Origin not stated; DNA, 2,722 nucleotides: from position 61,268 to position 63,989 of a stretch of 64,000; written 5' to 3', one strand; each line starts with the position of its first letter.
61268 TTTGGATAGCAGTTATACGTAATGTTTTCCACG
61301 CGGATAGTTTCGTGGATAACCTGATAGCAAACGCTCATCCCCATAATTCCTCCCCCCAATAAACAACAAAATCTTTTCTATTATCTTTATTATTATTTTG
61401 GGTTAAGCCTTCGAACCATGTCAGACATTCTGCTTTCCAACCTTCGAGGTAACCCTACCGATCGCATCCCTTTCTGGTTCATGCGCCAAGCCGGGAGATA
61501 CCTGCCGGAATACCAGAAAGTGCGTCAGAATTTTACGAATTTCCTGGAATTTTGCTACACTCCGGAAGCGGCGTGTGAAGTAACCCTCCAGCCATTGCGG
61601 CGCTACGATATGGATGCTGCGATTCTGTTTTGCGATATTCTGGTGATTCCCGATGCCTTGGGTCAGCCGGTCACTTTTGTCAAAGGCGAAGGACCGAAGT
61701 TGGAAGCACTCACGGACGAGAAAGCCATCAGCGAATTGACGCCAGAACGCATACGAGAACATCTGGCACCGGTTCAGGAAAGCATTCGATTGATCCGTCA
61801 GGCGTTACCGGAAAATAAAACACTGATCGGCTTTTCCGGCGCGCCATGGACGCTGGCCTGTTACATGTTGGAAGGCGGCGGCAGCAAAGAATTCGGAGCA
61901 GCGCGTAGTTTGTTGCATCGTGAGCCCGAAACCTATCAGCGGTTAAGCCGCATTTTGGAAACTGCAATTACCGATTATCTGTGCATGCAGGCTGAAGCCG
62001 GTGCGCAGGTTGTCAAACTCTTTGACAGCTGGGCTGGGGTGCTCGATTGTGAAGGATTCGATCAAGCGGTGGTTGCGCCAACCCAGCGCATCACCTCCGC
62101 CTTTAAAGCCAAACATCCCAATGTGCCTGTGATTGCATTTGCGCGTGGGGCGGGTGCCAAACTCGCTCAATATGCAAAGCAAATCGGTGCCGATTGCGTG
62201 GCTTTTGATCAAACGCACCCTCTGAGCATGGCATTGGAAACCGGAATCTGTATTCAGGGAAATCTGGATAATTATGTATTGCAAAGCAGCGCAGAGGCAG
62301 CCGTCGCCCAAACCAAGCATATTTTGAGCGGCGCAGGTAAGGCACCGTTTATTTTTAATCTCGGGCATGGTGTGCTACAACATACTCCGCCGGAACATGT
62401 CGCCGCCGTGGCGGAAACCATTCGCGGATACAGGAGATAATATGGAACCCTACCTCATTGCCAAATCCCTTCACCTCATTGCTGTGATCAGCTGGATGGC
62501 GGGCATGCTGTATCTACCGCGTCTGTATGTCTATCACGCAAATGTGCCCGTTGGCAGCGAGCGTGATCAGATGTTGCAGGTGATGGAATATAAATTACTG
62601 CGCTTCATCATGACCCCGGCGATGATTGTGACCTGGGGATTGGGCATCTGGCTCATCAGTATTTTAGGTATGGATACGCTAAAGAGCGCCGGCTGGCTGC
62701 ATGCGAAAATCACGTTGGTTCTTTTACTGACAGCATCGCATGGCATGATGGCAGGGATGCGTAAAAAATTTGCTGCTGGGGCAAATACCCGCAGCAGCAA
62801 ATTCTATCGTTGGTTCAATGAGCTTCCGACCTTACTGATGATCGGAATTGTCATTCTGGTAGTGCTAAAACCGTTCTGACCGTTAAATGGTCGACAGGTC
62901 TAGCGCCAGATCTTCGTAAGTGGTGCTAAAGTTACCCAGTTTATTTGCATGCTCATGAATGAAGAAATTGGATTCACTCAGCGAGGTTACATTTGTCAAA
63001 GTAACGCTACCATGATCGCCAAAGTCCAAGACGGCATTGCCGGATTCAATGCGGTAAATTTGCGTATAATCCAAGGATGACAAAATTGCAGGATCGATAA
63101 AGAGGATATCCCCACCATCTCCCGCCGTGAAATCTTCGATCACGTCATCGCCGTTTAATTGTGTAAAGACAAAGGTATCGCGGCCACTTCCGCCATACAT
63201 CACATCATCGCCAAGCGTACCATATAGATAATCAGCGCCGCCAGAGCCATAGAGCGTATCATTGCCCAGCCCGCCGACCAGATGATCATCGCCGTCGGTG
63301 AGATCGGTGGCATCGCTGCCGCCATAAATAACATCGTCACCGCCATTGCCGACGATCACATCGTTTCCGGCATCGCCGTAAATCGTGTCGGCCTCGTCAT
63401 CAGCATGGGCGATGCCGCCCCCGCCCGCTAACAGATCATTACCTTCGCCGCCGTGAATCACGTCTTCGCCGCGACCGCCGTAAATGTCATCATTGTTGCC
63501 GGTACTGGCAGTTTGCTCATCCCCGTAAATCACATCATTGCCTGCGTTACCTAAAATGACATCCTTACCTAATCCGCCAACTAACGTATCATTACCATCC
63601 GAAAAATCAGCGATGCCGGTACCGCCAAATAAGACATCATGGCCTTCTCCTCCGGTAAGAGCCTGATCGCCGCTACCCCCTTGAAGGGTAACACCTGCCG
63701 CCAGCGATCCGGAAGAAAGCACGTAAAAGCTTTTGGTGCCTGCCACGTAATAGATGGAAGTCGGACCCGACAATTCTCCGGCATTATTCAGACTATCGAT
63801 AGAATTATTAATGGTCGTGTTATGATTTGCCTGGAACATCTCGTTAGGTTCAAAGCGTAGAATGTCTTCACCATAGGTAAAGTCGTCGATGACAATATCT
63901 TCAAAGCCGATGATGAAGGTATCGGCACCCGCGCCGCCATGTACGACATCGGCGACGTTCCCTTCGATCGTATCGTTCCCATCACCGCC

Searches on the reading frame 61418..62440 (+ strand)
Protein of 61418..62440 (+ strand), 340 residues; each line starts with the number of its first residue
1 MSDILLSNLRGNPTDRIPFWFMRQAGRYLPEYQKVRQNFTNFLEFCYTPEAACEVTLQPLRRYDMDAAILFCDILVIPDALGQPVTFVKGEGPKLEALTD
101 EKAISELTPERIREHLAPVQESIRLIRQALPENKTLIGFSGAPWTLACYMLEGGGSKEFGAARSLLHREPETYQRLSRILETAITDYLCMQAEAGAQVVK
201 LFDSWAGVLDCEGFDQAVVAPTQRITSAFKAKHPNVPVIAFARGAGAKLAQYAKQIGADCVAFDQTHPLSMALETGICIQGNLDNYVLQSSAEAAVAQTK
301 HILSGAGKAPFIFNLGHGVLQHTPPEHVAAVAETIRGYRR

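Call 4: search_protein_families(library=ncbifam, proteins=[window:61418-62440:+])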
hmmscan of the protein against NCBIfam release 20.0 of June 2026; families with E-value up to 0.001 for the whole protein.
window:61418-62440:+ (340 aa): 4 families
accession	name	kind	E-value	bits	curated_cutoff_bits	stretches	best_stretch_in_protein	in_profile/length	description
TIGR01464.1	hemE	equivalog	7.1e-113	377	302.95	1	5-336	2-337/338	uroporphyrinogen decarboxylase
NF004889.0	PRK06252.1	subfamily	7.3e-12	44.9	244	1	102-338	109-336/340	methylcobalamin:coenzyme M methyltransferase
TIGR01463.1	mtaA_cmuA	subfamily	4.2e-07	29.5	235.4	1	49-334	49-334/340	MtaA/CmuA family methyltransferase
NF040654.1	MtaA_Meth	equivalog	0.00034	19.7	400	1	114-233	117-232/337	methylcobamide:CoM methyltransferase MtaA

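Call 11: find_encoding_contigs(protein=window:61418-62440:+, flank=10000, max_places=6)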
Protein window:61418-62440:+ (340 aa): 9 contigs read that carry it; 3 places shown.
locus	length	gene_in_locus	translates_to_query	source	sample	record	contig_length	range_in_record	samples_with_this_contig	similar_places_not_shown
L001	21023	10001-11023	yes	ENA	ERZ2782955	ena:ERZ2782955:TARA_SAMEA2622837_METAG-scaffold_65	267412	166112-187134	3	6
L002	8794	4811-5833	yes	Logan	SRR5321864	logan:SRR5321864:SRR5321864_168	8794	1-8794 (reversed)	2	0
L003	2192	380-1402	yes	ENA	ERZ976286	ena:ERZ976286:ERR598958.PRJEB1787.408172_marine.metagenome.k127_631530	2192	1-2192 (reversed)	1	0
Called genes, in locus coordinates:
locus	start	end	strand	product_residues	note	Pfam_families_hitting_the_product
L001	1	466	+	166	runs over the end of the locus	PF10722:YbjN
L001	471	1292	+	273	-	PF03807:F420_oxidored, PF14748:P5CR_dimer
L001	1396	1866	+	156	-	PF09361:Phasin_2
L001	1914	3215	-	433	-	PF00672:HAMP (weak), PF00512:HisKA, PF02518:HATPase_c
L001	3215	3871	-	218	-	PF00072:Response_reg, PF00486:Trans_reg_C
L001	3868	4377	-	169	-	PF01713:Smr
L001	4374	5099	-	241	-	PF03562:MltA, PF06725:3D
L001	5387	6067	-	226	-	PF04280:Tim44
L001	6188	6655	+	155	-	PF02556:SecB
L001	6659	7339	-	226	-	PF00929:RNase_T, PF01612:DNA_pol_A_exo1 (faint)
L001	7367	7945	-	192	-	PF01121:CoaE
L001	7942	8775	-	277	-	PF08501:Shikimate_dh_N, PF01488:Shikimate_DH, PF03435:Sacchrp_dh_NADP (faint), PF18317:SDH_C (weak)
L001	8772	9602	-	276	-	PF03618:Kinase-PPPase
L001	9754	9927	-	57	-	-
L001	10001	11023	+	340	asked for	PF01208:URO-D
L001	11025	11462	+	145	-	PF03653:UPF0093, PF05425:CopD (weak)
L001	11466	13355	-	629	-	PF00353:HemolysinCabind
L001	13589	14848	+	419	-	PF07498:Rho_N, PF07497:Rho_RNA_bind, PF00006:ATP-synt_ab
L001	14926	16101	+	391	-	PF08442:ATP-grasp_2, PF13549:ATP-grasp_5 (weak), PF24948:Citrate_synth_N, PF00549:Ligase_CoA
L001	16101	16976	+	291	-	PF02629:CoA_binding, PF13607:Succ_CoA_lig, PF00549:Ligase_CoA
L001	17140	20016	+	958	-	PF16078:2-oxogl_dehyd_N, PF00676:E1_dh, PF02779:Transket_pyr, PF16870:OxoGdeHyase_C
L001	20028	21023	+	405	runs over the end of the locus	PF00364:Biotin_lipoyl, PF02817:E3_binding (faint), PF00198:2-oxoacid_dh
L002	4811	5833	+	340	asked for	PF01208:URO-D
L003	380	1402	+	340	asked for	PF01208:URO-D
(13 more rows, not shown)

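Call 13: find_related_loci(query=window:61418-62440:+, collection=genome_contigs, flank=10000)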
Query window:61418-62440:+ (340 aa) in genome_contigs; peptide patterns used: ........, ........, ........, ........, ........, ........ (x = any residue, [..] = any of these).
600 stretches matched a pattern (row limit reached: there are more); 597 encode a relative of the query (tblastn E <= 1e-3); the best 80 are kept; 80 distinct loci.
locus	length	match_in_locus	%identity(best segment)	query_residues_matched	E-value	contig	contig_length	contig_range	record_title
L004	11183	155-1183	48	4-340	2e-110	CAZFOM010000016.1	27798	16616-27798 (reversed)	MAG TPA_asm: uncultured Rickettsiales bacterium isolate binchicken_co311_239 genome assembly, contig: NODE_2930_length_2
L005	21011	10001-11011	47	5-338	1e-103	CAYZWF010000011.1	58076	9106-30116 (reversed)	MAG TPA_asm: uncultured Rhodospirillaceae bacterium isolate SRP200020_co2_207 genome assembly, contig: NODE_590_length_5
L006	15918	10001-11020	51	1-337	1e-102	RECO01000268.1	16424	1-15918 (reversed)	MAG: Geminicoccaceae bacterium isolate DLM2.Bin45 NODE_4816_length_16424_cov_33.2031, whole genome shotgun sequence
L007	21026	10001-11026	46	1-336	3e-101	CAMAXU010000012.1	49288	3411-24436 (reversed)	MAG: Rickettsia typhi isolate ME-21oct19-9 genome assembly, contig: ME-21oct19-C861, whole genome shotgun sequence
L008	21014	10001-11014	47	5-340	4e-101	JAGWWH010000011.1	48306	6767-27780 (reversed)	MAG: Proteobacteria bacterium isolate REEB439 contig-150_1127, whole genome shotgun sequence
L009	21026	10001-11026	46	1-336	8e-100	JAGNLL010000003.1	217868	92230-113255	MAG: Rickettsiales bacterium isolate Gw_Eff_bin_514 Gw_Eff_37_length_217868_cov_15.653983, whole genome shotgun sequence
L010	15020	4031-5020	48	9-336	3e-99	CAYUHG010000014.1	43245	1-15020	MAG TPA_asm: uncultured Rhizobium sp. isolate SRP219642_co8_395 genome assembly, contig: NODE_872_length_43245_cov_35.53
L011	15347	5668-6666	47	14-339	9e-99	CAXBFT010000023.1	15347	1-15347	MAG TPA_asm: uncultured Alphaproteobacteria bacterium isolate ERR2762121_concoct_146 genome assembly, contig: ERZ3421540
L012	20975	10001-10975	47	18-336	7e-98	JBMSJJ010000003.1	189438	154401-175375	MAG: Rickettsiales bacterium isolate ARD_V9_S7_50percent_par_metabat.34 NODE_5_length_189438_cov_10.886136, whole genome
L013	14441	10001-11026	45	1-336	1e-96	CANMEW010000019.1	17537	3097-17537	MAG: Rickettsiales bacterium isolate ZH-13may13-17 genome assembly, contig: ZH-13May13-17.fna-C19, whole genome shotgun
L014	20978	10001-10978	47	18-337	1e-96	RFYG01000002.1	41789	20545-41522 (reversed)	MAG: Proteobacteria bacterium isolate WB5_3A_111 contig_100_1, whole genome shotgun sequence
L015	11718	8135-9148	46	1-339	8e-96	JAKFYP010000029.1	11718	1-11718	MAG: Alphaproteobacteria bacterium isolate ND5_Bin_71 ND5_0004821, whole genome shotgun sequence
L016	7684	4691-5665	45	18-336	4e-95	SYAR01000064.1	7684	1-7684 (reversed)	MAG: Rickettsiales bacterium isolate F1-20-MAGs143 F1-20__c546444, whole genome shotgun sequence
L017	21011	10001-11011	49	5-338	1e-110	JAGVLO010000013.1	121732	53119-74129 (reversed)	MAG: Alphaproteobacteria bacterium isolate SW_2 c_000000010638, whole genome shotgun sequence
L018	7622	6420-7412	46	5-331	1e-90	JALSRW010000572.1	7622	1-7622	MAG: Alphaproteobacteria bacterium isolate 356-308_metabat2_scaf2bin.010 356-308_scaffold_6880_c1, whole genome shotgun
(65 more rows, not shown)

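Call 20: find_homologous_proteins(query=window:61418-62440:+, max_evalue=1e-60)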
Query window:61418-62440:+ (340 aa): 7725 proteins with E <= 1e-60 among 8000 candidates; the best 120 are listed.
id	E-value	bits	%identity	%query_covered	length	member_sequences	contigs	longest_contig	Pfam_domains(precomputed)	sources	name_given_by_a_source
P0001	3.9e-228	774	100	100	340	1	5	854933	PF01208.24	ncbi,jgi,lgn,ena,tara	tara:strand:+ start:3982 stop:5004 length:1023 start_codon:yes stop_codon:yes gene_type:complete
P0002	4.5e-171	587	76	100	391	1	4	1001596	PF01208.24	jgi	jgi:uroporphyrinogen decarboxylase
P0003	3.1e-126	439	58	99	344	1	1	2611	PF01208.24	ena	-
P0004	3.8e-125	436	59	99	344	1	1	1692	PF01208.24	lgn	-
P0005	2.4e-124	433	58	99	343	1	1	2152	PF01208.24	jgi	-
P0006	6.6e-120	419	58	99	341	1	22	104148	PF01208.24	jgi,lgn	jgi:uroporphyrinogen decarboxylase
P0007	2.0e-119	417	56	100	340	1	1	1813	PF01208.24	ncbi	-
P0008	6.9e-119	415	58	99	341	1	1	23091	PF01208.24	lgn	-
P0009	2.5e-117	410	57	99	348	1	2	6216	PF01208.24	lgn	-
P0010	6.1e-117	409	55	99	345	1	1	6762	PF01208.24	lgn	-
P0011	9.9e-117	408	54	99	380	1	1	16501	PF01208.24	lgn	-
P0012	2.7e-116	407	56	99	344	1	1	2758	PF01208.24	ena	-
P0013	1.6e-114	401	55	100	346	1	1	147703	PF01208.24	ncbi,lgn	-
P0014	2.3e-113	397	55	99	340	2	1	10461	PF01208.24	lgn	-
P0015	4.2e-113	396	53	100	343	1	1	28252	PF01208.24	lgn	-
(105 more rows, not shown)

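Call 21: find_encoding_contigs(protein=P0002, flank=10000, max_places=3)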
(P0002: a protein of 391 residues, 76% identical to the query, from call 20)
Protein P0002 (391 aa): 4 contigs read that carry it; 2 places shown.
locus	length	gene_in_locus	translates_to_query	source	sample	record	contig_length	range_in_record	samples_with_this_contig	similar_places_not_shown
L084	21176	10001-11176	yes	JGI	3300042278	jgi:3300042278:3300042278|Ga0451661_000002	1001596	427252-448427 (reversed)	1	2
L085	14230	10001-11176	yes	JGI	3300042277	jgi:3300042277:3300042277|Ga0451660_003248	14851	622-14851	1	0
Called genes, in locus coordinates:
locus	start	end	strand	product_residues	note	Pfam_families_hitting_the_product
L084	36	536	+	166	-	PF10722:YbjN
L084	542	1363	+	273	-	PF03807:F420_oxidored, PF14748:P5CR_dimer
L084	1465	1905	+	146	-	PF09361:Phasin_2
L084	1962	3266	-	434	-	PF00672:HAMP (weak), PF00512:HisKA, PF02518:HATPase_c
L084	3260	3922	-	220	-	PF00072:Response_reg, PF00486:Trans_reg_C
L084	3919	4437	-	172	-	PF01713:Smr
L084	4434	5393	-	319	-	PF03562:MltA, PF06725:3D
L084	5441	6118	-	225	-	PF04280:Tim44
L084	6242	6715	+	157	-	PF02556:SecB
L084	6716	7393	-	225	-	PF00929:RNase_T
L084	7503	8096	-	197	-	PF01121:CoaE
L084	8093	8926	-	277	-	PF08501:Shikimate_dh_N, PF01488:Shikimate_DH, PF18317:SDH_C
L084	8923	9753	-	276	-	PF03618:Kinase-PPPase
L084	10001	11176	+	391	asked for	PF01208:URO-D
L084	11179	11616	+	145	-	PF03653:UPF0093, PF05425:CopD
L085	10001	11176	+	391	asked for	PF01208:URO-D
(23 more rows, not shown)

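Call 22: find_encoding_contigs(protein=P0006, flank=10000, max_places=2)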
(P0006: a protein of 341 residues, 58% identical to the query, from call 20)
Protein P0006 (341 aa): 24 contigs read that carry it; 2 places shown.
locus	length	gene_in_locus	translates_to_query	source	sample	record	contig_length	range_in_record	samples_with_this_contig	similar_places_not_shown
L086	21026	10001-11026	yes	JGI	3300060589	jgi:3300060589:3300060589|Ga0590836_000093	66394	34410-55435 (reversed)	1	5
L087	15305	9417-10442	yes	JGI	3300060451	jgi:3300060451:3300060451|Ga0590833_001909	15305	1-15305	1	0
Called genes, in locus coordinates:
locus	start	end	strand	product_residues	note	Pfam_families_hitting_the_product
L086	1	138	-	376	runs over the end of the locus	PF13614:AAA_31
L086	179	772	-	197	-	-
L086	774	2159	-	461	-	PF13629:T2SS-T3SS_pil_N, PF00263:Secretin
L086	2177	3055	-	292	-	PF08666:SAF, PF16976:RcpC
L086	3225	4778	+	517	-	PF00117:GATase, PF07722:Peptidase_C26, PF02540:NAD_synthase (weak), PF03054:tRNA_Me_trans (faint), PF00958:GMP_synt_C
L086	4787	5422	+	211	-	-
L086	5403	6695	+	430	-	PF01011:PQQ (faint), PF07774:EMC1_C (faint), PF13570:Beta-prop_ACSF4, PF13360:PQQ_2, PF13570:Beta-prop_ACSF4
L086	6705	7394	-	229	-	PF00929:RNase_T, PF01612:DNA_pol_A_exo1 (faint)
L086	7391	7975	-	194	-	PF01121:CoaE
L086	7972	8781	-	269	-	PF08501:Shikimate_dh_N, PF01488:Shikimate_DH (weak), PF18317:SDH_C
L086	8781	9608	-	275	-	PF03618:Kinase-PPPase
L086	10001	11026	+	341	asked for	PF01208:URO-D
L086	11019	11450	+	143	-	PF03653:UPF0093, PF05425:CopD (weak)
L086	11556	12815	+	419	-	PF07498:Rho_N, PF07497:Rho_RNA_bind, PF00006:ATP-synt_ab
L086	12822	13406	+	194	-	PF13489:Methyltransf_23, PF08241:Methyltransf_11 (weak), PF08242:Methyltransf_12 (weak), PF13649:Methyltransf_25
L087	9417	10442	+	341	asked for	PF01208:URO-D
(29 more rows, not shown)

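Call 40: find_homologous_proteins(query=L001:17140-20016:+, max_evalue=1e-200)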
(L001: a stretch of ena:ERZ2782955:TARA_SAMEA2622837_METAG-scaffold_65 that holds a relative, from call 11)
Query L001:17140-20016:+ (958 aa): 7697 proteins with E <= 1e-200 among 8000 candidates; the best 120 are listed.
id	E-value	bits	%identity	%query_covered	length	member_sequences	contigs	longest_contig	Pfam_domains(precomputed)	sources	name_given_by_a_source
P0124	0.0e+0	2209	100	100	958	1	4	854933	PF16870.11,PF16078.11,PF00676.26,PF02779.30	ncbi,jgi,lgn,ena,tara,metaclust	tara:strand:- start:2055 stop:4931 length:2877 start_codon:yes stop_codon:yes gene_type:complete|met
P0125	0.0e+0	1808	85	94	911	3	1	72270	PF16870.11,PF00676.26,PF02779.30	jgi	jgi:2-oxoglutarate dehydrogenase E1 component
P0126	0.0e+0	1630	74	98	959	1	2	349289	PF16870.11,PF16078.11,PF00676.26,PF02779.30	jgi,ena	-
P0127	0.0e+0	1616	73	99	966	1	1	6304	PF16870.11,PF16078.11,PF00676.26,PF02779.30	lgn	-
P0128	0.0e+0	1615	73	100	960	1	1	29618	PF16870.11,PF16078.11,PF00676.26,PF02779.30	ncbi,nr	ncbi:MAG: 2-oxoglutarate dehydrogenase E1 component [Rickettsiales bacterium]|nr:2-oxoglutarate dehy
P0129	0.0e+0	1605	74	98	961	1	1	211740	PF16870.11,PF16078.11,PF00676.26,PF02779.30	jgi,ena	-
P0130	0.0e+0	1602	73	98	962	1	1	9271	PF16870.11,PF16078.11,PF00676.26,PF02779.30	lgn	-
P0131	0.0e+0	1588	72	100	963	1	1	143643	PF16870.11,PF16078.11,PF00676.26,PF02779.30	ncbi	-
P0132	0.0e+0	1582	71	100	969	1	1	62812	PF16870.11,PF16078.11,PF00676.26,PF02779.30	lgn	-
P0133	0.0e+0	1582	72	99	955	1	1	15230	PF16870.11,PF16078.11,PF00676.26,PF02779.30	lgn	-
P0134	0.0e+0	1579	71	99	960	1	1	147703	PF16870.11,PF16078.11,PF00676.26,PF02779.30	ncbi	-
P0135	0.0e+0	1576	71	98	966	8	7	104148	PF16870.11,PF16078.11,PF00676.26,PF02779.30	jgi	jgi:2-oxoglutarate dehydrogenase E1 component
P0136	0.0e+0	1572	71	100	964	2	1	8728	PF16870.11,PF16078.11,PF00676.26,PF02779.30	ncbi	-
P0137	0.0e+0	1567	70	99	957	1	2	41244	PF16870.11,PF16078.11,PF00676.26,PF02779.30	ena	-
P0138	0.0e+0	1559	71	98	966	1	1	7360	PF16870.11,PF16078.11,PF00676.26,PF02779.30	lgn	-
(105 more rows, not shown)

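Call 41: find_encoding_contigs(protein=P0124, flank=10000, max_places=2)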
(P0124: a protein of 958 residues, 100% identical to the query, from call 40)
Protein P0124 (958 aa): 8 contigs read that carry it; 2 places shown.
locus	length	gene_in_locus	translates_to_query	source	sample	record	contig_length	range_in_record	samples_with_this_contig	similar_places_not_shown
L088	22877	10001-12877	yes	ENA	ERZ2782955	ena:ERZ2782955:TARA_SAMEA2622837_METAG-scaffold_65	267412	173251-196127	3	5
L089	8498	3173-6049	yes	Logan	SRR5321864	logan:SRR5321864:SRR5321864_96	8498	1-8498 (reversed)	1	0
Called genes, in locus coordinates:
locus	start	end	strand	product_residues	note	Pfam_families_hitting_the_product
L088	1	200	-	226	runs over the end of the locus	PF00929:RNase_T, PF01612:DNA_pol_A_exo1 (faint)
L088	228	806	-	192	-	PF01121:CoaE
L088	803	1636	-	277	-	PF08501:Shikimate_dh_N, PF01488:Shikimate_DH, PF03435:Sacchrp_dh_NADP (faint), PF18317:SDH_C (weak)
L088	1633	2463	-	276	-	PF03618:Kinase-PPPase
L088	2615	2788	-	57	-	-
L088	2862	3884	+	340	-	PF01208:URO-D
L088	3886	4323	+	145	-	PF03653:UPF0093, PF05425:CopD (weak)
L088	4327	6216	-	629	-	PF00353:HemolysinCabind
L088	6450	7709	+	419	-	PF07498:Rho_N, PF07497:Rho_RNA_bind, PF00006:ATP-synt_ab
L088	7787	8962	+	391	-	PF08442:ATP-grasp_2, PF13549:ATP-grasp_5 (weak), PF24948:Citrate_synth_N, PF00549:Ligase_CoA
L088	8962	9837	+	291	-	PF02629:CoA_binding, PF13607:Succ_CoA_lig, PF00549:Ligase_CoA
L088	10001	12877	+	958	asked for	PF16078:2-oxogl_dehyd_N, PF00676:E1_dh, PF02779:Transket_pyr, PF16870:OxoGdeHyase_C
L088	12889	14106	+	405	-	PF00364:Biotin_lipoyl, PF02817:E3_binding (faint), PF00198:2-oxoacid_dh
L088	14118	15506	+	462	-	PF00890:FAD_binding_2 (weak), PF03486:HI0933_like (faint), PF07992:Pyr_redox_2, PF12831:FAD_oxidored, PF13450:NAD_binding_8 (faint), PF13738:Pyr_redox_3, PF00070:Pyr_redox, PF02852:Pyr_redox_dim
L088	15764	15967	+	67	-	PF04070:DUF378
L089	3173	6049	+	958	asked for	PF16078:2-oxogl_dehyd_N, PF00676:E1_dh, PF02779:Transket_pyr, PF16870:OxoGdeHyase_C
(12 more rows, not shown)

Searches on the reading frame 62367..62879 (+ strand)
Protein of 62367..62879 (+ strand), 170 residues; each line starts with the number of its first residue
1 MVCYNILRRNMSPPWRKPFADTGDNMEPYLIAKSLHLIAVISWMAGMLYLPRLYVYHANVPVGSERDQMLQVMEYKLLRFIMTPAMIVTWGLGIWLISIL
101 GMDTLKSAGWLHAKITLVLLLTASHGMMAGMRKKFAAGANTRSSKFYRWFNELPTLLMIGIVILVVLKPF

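Call 4: search_protein_families(library=ncbifam, proteins=[window:62367-62879:+])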
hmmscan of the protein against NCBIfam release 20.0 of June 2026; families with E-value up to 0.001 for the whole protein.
window:62367-62879:+ (170 aa): 1 family
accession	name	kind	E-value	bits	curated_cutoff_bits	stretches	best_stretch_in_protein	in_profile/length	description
TIGR00701.1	TIGR00701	equivalog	3e-49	166.7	138.05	1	29-170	2-141/142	protoporphyrinogen oxidase HemJ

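Call 9: find_encoding_contigs(protein=window:62367-62879:+, flank=10000, max_places=6)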
Protein window:62367-62879:+ (170 aa): no gene with exactly this product is on record in the collection.

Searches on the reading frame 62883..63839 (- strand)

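Call 4: search_protein_families(library=ncbifam, proteins=[window:62883-63839:-])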
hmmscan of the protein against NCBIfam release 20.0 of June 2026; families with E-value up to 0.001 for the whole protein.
window:62883-63839:- (318 aa): 7 families
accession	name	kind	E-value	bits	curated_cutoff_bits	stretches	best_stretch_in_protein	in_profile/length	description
NF033943.0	RTX_toxin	subfamily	5.5e-23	81.1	1000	2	117-251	688-825/930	RTX family hemolysin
NF046115.1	Ca_rpt_SMc04171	equivalog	1.8e-16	60.4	625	2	147-249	420-519/574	SMc04171 family calcium-binding repeat protein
NF035945.1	Zn_serralysin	subfamily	2.8e-16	59.7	500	1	183-283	327-435/462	serralysin family metalloprotease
NF050046.1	PueAB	exception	2.5e-14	52.6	670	1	180-291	501-612/616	polyurethane esterase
NF053766.1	ZapA_metallo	exception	6.2e-14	51.9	940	1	178-239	342-408/483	ZapA family metalloprotease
NF052454.1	BtaGlycanEglC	equivalog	1.4e-12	47.3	700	1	181-298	97-214/459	endo-1,3-1,4-beta-glycanase EglC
NF033203.1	entero_EhxA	exception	1.1e-11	43.7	2000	2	150-234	738-842/997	enterohemolysin EhxA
